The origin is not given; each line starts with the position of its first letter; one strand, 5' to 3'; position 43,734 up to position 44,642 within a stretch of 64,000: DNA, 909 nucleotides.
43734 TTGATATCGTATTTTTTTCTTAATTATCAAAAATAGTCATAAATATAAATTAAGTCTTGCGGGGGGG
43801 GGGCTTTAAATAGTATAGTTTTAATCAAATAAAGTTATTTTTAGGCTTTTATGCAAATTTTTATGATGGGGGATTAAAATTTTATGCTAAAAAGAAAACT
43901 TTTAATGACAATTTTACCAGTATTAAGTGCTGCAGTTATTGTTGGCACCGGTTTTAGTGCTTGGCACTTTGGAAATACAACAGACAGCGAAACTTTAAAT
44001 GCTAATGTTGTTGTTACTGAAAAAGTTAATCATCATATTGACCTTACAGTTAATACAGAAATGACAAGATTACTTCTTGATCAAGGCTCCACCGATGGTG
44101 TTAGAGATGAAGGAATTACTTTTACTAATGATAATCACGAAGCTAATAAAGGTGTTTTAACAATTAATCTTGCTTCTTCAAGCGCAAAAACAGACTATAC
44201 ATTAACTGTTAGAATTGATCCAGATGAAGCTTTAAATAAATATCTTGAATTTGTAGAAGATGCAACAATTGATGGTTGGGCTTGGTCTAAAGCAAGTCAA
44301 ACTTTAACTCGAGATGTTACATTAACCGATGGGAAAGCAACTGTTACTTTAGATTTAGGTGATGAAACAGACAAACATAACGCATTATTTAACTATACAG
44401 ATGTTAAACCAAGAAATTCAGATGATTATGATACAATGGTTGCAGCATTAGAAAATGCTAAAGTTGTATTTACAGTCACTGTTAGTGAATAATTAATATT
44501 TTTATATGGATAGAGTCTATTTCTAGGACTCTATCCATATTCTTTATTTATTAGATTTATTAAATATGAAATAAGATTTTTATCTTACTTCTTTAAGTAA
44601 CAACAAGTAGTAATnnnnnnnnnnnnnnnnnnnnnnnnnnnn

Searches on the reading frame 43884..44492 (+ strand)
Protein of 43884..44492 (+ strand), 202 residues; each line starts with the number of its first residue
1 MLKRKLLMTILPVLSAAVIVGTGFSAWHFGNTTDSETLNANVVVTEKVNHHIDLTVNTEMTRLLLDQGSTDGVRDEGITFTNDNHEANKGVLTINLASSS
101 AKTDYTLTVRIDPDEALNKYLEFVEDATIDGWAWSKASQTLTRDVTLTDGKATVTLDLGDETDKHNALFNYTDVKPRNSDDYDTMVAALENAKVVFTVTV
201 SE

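Call 5: search_protein_families(library=pfam, proteins=[window:43884-44492:+], max_evalue=0.01)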
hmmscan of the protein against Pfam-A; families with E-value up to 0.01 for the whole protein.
window:43884-44492:+ (202 aa): 0 families

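Call 11: search_protein_families(library=ncbifam, proteins=[window:43884-44492:+], max_evalue=1)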
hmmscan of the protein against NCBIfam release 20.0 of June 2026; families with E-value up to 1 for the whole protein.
window:43884-44492:+ (202 aa): 2 families
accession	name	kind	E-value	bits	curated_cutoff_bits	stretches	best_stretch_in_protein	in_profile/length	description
TIGR02973.1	nitrate_rd_NapE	equivalog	0.025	14.7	68.8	1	6-29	11-34/42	periplasmic nitrate reductase, NapE protein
NF002017.0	PRK00823.1-2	equivalog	0.14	12.2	80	1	38-82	43-87/94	4a-hydroxytetrahydrobiopterin dehydratase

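Call 12: find_encoding_contigs(protein=window:43884-44492:+, flank=3000, max_places=10)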
Protein window:43884-44492:+ (202 aa): 2 contigs read that carry it; 1 place shown.
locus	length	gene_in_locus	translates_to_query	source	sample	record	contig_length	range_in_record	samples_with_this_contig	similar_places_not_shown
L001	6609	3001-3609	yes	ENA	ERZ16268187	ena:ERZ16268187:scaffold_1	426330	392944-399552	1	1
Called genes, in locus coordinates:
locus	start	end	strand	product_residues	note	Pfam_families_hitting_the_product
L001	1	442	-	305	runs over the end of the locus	-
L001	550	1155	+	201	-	PF00580:UvrD-helicase, PF13245:AAA_19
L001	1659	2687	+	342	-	PF13361:UvrD_C, PF13538:UvrD_C_2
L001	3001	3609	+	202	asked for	-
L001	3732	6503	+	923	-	-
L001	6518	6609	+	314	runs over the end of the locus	-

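Call 14: find_homologous_proteins(query=window:43884-44492:+, max_evalue=0.001)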
Query window:43884-44492:+ (202 aa): 22 proteins with E <= 0.001 among 299 candidates.
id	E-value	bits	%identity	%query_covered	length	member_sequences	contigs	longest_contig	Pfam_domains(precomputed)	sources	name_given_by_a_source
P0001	5.0e-112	390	93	100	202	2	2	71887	-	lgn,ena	-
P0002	4.3e-23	100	39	100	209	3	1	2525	-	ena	-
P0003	3.7e-21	94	40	100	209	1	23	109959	-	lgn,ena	-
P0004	4.2e-21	93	40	100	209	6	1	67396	-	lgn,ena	-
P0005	6.1e-21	93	39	100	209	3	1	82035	-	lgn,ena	-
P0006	3.1e-20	91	37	100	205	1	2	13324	-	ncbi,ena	-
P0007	5.5e-20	90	37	100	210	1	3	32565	-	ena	-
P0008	6.1e-20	90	40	100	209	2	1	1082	-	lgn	-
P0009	2.5e-19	88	35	100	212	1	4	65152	-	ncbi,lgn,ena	-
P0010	7.6e-19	86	36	100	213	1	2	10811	-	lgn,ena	-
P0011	1.9e-18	85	36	100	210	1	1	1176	-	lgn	-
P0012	2.2e-18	84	33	100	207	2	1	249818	-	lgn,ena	-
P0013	5.0e-18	83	37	95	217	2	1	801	-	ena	-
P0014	2.6e-17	81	37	99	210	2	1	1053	-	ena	-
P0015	6.4e-17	80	37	99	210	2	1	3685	-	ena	-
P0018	1.4e-16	79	35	99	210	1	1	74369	-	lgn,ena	-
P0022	4.4e-15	74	36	99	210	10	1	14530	-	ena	-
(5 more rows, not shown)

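Call 15: find_encoding_contigs(protein=P0001, flank=6000, max_places=10)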
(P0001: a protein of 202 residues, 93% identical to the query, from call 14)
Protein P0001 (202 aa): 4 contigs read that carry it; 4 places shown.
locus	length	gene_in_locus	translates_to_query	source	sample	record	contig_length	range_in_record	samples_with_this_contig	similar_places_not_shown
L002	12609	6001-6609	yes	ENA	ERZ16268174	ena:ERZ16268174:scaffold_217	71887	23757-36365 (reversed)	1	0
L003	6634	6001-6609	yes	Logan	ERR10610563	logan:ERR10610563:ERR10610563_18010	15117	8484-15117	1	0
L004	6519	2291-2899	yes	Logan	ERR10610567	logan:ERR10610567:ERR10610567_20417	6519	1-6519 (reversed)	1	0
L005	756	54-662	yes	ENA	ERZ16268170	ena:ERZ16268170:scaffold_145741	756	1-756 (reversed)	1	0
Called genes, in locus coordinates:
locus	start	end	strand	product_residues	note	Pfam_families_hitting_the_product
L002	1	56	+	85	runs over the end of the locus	-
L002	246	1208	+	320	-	-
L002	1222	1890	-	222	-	-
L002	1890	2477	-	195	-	-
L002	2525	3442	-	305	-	-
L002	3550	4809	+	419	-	PF00580:UvrD-helicase, PF13245:AAA_19, PF13604:AAA_30 (faint), PF13361:UvrD_C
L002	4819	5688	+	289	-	PF13361:UvrD_C, PF13538:UvrD_C_2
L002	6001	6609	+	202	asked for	-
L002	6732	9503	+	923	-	-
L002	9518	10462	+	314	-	-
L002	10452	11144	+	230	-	-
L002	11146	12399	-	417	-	PF13173:AAA_14, PF13635:DUF4143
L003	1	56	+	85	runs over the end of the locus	-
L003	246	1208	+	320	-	-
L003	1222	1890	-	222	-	-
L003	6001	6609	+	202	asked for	-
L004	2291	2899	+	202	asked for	-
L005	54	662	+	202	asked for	-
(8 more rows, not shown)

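Call 16: find_encoding_contigs(protein=P0003, flank=6000, max_places=10)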
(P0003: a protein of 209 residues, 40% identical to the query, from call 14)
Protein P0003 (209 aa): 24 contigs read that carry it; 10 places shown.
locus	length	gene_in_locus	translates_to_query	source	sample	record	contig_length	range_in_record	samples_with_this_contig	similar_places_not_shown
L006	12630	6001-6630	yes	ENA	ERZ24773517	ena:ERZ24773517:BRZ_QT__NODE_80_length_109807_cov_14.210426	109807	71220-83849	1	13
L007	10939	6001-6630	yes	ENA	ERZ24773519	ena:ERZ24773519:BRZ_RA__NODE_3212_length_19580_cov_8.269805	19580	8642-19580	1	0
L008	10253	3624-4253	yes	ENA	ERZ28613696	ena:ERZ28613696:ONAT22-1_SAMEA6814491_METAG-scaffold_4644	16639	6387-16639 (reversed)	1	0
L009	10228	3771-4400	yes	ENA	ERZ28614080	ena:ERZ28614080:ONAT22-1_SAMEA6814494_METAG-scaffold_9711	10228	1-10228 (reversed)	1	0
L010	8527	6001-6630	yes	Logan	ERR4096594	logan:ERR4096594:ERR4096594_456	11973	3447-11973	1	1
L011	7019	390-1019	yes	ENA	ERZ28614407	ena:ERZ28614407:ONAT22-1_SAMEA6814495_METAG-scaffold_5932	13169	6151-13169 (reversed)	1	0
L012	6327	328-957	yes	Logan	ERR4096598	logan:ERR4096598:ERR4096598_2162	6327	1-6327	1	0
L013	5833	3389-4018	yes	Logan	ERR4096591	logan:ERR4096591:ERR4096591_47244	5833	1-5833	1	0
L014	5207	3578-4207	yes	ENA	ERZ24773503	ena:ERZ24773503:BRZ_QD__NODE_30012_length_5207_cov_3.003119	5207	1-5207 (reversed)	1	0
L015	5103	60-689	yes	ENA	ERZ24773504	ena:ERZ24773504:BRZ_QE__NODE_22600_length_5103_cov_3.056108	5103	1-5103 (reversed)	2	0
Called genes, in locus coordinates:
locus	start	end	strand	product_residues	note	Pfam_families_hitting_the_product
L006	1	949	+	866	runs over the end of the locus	-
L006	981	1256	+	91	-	-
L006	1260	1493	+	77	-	-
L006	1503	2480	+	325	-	-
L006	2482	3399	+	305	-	-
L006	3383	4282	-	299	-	-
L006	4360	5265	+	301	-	PF13280:WYL (faint)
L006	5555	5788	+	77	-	-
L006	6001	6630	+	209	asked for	-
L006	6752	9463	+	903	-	-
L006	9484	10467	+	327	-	-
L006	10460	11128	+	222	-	-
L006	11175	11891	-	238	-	-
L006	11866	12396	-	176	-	-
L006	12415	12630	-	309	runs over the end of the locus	-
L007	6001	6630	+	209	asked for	-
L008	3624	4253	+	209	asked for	-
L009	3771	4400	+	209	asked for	-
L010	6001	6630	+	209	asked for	-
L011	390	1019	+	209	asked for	-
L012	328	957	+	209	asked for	-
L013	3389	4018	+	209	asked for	-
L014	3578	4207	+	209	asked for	-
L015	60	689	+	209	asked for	-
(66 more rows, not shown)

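Call 20: find_related_loci(query=A1, collection=genome_contigs, flank=6000)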
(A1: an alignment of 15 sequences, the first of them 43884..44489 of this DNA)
Query A1 (202 aa) in genome_contigs; peptide patterns used: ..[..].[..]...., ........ (x = any residue, [..] = any of these).
215 stretches matched a pattern; 6 encode a relative of the query (tblastn E <= 1e-3); 6 distinct loci.
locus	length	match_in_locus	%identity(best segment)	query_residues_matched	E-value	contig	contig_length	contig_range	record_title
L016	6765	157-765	37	1-201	4e-27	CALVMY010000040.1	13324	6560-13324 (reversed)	MAG: uncultured Bacilli bacterium isolate E19__bin364 genome assembly, contig: E19__k127_3957658, whole genome shotgun s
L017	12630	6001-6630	35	1-201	7e-27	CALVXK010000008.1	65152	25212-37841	MAG: uncultured Bacilli bacterium isolate BRZ_QC__bin46 genome assembly, contig: BRZ_QC__NODE_335_length_65152_cov_10.11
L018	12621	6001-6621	37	1-201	5e-24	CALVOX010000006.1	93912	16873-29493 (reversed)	MAG: uncultured Bacilli bacterium isolate BRZ_KS__bin22 genome assembly, contig: BRZ_KS__NODE_266_length_93912_cov_97.47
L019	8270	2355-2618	44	1-87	3e-16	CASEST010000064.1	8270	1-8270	uncultured bacterium isolate Batch4_idba_bin.1741 genome assembly, contig: Batch4_idba_bin.1741.fa_k87_24023241, whole g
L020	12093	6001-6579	34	1-190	6e-12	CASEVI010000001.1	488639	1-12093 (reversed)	uncultured bacterium isolate A67_L2_327327_idba_bin.107 genome assembly, contig: A67_L2_327327_idba_bin.107.fa_scaffold_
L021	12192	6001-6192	37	2-73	4e-7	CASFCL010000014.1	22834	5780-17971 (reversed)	uncultured bacterium isolate O103_L3_316316_idba_bin.85 genome assembly, contig: O103_L3_316316_idba_bin.85.fa_scaffold_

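Call 22: find_encoding_contigs(protein=P0004, flank=1500, max_places=10)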
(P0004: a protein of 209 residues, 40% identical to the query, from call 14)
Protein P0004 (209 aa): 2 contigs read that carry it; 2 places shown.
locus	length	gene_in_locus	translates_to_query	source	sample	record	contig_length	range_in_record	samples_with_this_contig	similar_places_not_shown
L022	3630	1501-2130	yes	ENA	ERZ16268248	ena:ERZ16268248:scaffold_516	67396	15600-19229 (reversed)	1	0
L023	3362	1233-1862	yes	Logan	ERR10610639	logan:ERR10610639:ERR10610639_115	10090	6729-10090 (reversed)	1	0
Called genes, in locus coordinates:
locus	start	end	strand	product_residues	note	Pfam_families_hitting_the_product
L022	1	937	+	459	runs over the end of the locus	PF01336:tRNA_anti-codon, PF00152:tRNA-synt_2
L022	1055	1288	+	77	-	-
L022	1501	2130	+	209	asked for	-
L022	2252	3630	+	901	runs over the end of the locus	-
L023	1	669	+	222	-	?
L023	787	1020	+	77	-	-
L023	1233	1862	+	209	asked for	-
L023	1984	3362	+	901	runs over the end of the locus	-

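Call 23: find_encoding_contigs(protein=P0005, flank=1500, max_places=10)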
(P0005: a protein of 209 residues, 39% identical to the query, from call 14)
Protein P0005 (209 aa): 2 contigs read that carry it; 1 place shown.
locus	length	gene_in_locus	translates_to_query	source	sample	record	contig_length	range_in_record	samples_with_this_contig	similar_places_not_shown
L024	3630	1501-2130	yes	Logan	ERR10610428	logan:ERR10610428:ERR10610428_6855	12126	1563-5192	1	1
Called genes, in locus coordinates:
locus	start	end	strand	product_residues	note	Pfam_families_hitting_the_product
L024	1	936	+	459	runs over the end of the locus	PF01336:tRNA_anti-codon, PF00152:tRNA-synt_2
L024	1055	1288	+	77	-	-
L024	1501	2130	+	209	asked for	-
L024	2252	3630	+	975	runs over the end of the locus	-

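Call 24: find_encoding_contigs(protein=P0012, flank=1500, max_places=10)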
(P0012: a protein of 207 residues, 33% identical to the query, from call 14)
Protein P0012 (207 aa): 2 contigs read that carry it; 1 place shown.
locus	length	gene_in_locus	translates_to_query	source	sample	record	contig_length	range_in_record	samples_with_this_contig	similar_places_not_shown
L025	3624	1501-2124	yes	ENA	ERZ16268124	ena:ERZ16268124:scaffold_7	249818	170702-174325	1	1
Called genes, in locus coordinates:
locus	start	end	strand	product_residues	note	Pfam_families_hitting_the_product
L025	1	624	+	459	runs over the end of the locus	PF01336:tRNA_anti-codon, PF00152:tRNA-synt_2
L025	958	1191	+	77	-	-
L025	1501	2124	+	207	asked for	-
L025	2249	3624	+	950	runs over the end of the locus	-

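Call 25: find_encoding_contigs(protein=P0018, flank=1500, max_places=10)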
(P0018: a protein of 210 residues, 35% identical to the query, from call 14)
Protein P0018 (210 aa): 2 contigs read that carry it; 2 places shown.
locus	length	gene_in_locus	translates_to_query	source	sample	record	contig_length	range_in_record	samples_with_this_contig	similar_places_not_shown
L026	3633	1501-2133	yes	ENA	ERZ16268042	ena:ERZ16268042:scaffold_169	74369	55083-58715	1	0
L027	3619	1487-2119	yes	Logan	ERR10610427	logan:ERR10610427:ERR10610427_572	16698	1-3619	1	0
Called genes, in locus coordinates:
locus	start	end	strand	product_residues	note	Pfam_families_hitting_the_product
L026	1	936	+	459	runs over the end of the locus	PF01336:tRNA_anti-codon, PF00152:tRNA-synt_2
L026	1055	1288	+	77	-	-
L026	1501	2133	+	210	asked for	-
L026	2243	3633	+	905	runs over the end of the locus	-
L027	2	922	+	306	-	?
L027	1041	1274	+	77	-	-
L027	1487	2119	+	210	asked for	-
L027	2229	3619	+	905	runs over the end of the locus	-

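Call 33: predict_structure(alignment_id=A1)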
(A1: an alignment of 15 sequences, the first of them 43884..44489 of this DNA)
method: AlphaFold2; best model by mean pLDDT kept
length: 202 residues; sequences in the alignment: 15
mean_pLDDT: 78.6   pTM: 0.76
mean pLDDT of the five models: 78.6, 77.9, 75.2, 73.7, 73.4
residues with pLDDT >= 90: 71; 70-90: 88; 50-70: 20; < 50: 23
segments of 3 or more residues with pLDDT < 50: 1-23
pLDDT, mean of each block of 10 residues (from residue 1): 41 30 58 69 73 84 80 78 72 89 91 93 91 94 94 89 80 87 89 90 86
secondary structure, 60 per line:
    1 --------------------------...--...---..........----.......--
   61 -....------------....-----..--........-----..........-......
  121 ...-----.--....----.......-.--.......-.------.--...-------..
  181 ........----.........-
elements in order: E27-29 E32-34 E38-47 E52-58 E62-65 E78-81 E91-98 E104-113 H115-120 E121-123 E132-135 E140-146 E151-157 E169-171 H179-188 E193-201

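Call 39: find_related_loci(query=A1, collection=metagenome_contigs, flank=1500)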
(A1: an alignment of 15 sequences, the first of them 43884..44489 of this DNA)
Query A1 (202 aa) in metagenome_contigs; peptide patterns used: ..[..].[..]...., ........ (x = any residue, [..] = any of these).
275 stretches matched a pattern, but none encodes a relative of the query by tblastn (E <= 1e-3).

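Call 40: find_encoding_contigs(protein=P0009, flank=1000, max_places=10)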
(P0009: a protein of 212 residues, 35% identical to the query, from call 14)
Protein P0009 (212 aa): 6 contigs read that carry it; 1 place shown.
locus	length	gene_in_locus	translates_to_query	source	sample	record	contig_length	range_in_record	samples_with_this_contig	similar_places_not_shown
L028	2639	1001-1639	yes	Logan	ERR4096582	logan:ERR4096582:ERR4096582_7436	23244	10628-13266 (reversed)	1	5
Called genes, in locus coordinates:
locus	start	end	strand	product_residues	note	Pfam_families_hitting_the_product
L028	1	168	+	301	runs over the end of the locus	PF13280:WYL (faint)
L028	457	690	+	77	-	-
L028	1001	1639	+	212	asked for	-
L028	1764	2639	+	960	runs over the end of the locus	-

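Call 41: find_encoding_contigs(protein=P0007, flank=1000, max_places=10)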
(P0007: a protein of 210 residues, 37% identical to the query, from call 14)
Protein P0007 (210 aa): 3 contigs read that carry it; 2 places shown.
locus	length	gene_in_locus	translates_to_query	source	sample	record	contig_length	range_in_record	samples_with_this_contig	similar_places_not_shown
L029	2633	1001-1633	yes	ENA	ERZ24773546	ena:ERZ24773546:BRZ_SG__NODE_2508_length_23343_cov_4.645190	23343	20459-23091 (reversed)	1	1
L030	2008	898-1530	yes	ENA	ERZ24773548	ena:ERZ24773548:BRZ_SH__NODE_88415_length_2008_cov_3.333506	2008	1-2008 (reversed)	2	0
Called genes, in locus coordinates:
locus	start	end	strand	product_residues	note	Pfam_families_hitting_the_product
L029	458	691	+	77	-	-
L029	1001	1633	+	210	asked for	-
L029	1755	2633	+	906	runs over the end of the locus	-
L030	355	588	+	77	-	-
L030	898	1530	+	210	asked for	-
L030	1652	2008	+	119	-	?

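Call 42: find_encoding_contigs(protein=P0010, flank=1000, max_places=10)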
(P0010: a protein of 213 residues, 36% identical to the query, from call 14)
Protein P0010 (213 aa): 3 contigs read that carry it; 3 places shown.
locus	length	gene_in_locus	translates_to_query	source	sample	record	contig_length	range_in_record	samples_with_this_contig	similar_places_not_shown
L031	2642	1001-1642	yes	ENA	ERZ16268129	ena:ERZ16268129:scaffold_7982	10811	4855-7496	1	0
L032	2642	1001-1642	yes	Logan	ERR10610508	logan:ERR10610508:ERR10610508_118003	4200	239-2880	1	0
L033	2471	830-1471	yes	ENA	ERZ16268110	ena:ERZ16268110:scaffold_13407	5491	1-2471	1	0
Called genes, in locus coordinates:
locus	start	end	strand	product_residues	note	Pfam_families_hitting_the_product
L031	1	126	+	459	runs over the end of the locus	PF01336:tRNA_anti-codon, PF00152:tRNA-synt_2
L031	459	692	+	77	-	-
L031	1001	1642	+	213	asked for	-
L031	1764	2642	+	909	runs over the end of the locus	-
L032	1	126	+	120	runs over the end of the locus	?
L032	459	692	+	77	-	-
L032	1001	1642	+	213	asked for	-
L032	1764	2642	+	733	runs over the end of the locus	?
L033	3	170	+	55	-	?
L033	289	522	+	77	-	-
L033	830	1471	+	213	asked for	-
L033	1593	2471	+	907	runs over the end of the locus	-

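Call 43: find_encoding_contigs(protein=P0022, flank=1000, max_places=10)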
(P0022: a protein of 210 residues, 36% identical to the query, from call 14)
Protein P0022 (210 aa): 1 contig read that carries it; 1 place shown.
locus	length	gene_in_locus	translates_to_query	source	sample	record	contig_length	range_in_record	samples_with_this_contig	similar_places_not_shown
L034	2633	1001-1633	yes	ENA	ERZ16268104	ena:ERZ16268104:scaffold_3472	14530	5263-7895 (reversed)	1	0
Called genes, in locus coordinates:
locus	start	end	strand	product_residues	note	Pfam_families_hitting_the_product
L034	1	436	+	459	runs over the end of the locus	PF01336:tRNA_anti-codon, PF00152:tRNA-synt_2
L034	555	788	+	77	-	-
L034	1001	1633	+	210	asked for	-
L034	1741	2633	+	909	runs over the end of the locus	-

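Call 48: search_solved_structures(query=A1, max_evalue=1)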
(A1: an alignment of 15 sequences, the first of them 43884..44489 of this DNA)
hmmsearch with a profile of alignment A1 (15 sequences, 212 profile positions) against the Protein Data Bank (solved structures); distinct sequences matched with E-value up to 1: 0.

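Call 49: search_protein_families(library=pfam, proteins=[window:43884-44489:+], max_evalue=10)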
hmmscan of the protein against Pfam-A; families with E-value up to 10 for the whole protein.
window:43884-44489:+ (202 aa): 5 families
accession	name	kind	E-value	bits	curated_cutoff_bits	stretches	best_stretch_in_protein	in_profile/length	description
PF11355.13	DUF3157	-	0.014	15.5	21.7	1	37-109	67-133/199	Protein of unknown function (DUF3157)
PF22860.2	DUF7017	-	0.11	12.9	27.5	1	112-144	16-48/141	Domain of unknown function (DUF7017)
PF06796.16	NapE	-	0.32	11.1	25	1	7-27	23-43/54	Periplasmic nitrate reductase protein NapE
PF08522.16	BT_3987-like_N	-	0.74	10.9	25.9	1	78-160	16-98/120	BT_3987-like, N-terminal domain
PF12892.13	FctA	-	3.3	8.9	22.1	1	30-83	79-118/120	Spy0128-like isopeptide containing domain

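Call 77: fold_search(model_id=the predicted structure, library=pdb)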
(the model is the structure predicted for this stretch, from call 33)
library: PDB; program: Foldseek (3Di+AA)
matches with E <= 10: 1390; with E <= 0.001: 0
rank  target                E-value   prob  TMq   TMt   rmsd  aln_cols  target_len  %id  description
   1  6erj_B                1.6e-03  0.98  0.33  0.40   9.8       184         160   13  Self-complemented FimA subunit from Salmonella enterica (released 2019-01-30)
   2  2zot_C                4.0e-03  0.82  0.21  0.27   9.9       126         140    7  Crystal structure of human F-spondin reeler domain (fragment 1) (released 2008-10-14)
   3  2zou_B                1.2e-02  0.44  0.17  0.23  14.8       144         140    7  Crystal structure of human F-spondin reeler domain (fragment 2) (released 2008-10-14)
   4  9blp                  1.7e-02  0.60  0.23  0.30  19.5       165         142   16  T450S mutant of repeat domain 2 from Clostridium perfringens adhesin CPE0147 with intramolecular ester bond (released 2025-05-07)
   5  3coo_B                1.7e-02  0.44  0.21  0.27  13.0       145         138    7  The crystal structure of Reelin-N domain of F-spondin (released 2008-08-26)
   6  2zou_A                1.7e-02  0.35  0.19  0.24  12.6       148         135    7  Crystal structure of human F-spondin reeler domain (fragment 2) (released 2008-10-14)
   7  6a9y                  1.9e-02  0.77  0.27  0.20  15.0       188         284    8  The crystal structure of Mu homology domain of SGIP1 (released 2018-09-26)
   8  8gkd_A                2.2e-02  0.30  0.18  0.11  16.6       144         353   15  Crystal structure of the peptidoglycan O-acetylesterase Ape1 (amino acids 41-392) from Campylobacter jejuni (released 2024-03-20)
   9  3coo_A                2.3e-02  0.41  0.20  0.26  15.9       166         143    9  The crystal structure of Reelin-N domain of F-spondin (released 2008-08-26)
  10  4f8l                  2.4e-02  0.60  0.26  0.34  16.0       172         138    7  X-ray structure of PsaA from Yersinia pestis, in complex with galactose and AEBSF (released 2013-05-22)
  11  5awt_A                2.9e-02  0.60  0.26  0.21  15.2       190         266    8  Crystal structure of the SGIP1 mu homology domain in complex with an Eps15 fragment containing two DPF motifs (YDPFGGD (released 2016-07-06)
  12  8gld_A                2.9e-02  0.38  0.22  0.14  14.6       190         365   10  Crystal structure of the peptidoglycan O-acetylesterase Ape1 (amino acids 22-392) from Campylobacter jejuni (released 2024-03-27)
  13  2zot_A                2.9e-02  0.30  0.20  0.26  13.3       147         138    7  Crystal structure of human F-spondin reeler domain (fragment 1) (released 2008-10-14)
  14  7ueg_A                2.9e-02  0.23  0.20  0.22  15.9       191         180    8  Cryo-EM of bundling pili from Pyrobaculum calidifontis (released 2022-06-29)
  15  6yqh                  3.0e-02  0.30  0.18  0.07  11.3       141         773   11  GH146 beta-L-arabinofuranosidase bound to covalent inhibitor (released 2021-01-27)
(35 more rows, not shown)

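Call 81: find_encoding_contigs(protein=P0002, flank=1000, max_places=10)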
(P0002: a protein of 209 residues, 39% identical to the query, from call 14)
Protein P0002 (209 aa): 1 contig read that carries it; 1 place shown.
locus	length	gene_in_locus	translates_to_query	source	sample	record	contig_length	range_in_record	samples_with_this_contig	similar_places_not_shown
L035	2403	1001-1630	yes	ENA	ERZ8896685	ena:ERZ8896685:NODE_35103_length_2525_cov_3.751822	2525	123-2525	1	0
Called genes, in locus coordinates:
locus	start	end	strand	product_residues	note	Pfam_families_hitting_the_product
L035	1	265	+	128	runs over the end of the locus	?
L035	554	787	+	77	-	-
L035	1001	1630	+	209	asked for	-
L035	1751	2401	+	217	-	?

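Call 82: search_protein_representatives(alignment_id=A1)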
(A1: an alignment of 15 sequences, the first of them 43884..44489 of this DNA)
Query: 15 sequences, 212 profile positions. Proteins with E-value up to 0.001 (for the whole library): 530; up to 1e-10: 206; up to 1e-30: 9. The best 150 are listed.
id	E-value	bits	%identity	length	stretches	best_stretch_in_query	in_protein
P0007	1.8e-85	302.8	-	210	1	1-212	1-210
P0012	3.5e-79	282.2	-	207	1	1-212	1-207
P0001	3.8e-72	259.3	-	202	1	1-211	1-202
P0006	1.0e-53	199.1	-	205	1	1-210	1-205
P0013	1.1e-43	166.2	-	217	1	1-209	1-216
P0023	1.0e-39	153.3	-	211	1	1-210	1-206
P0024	8.1e-38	147.1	-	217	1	1-202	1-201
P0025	2.5e-36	142.2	-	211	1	1-209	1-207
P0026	6.1e-32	127.9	-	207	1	1-209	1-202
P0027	1.6e-30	123.2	-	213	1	1-211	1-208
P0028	2.6e-29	119.3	-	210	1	1-208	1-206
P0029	2.8e-29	119.2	-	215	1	1-209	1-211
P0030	1.5e-27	113.5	-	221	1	1-203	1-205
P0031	9.8e-27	110.9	-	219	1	1-208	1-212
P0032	2.1e-26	109.8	-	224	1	1-209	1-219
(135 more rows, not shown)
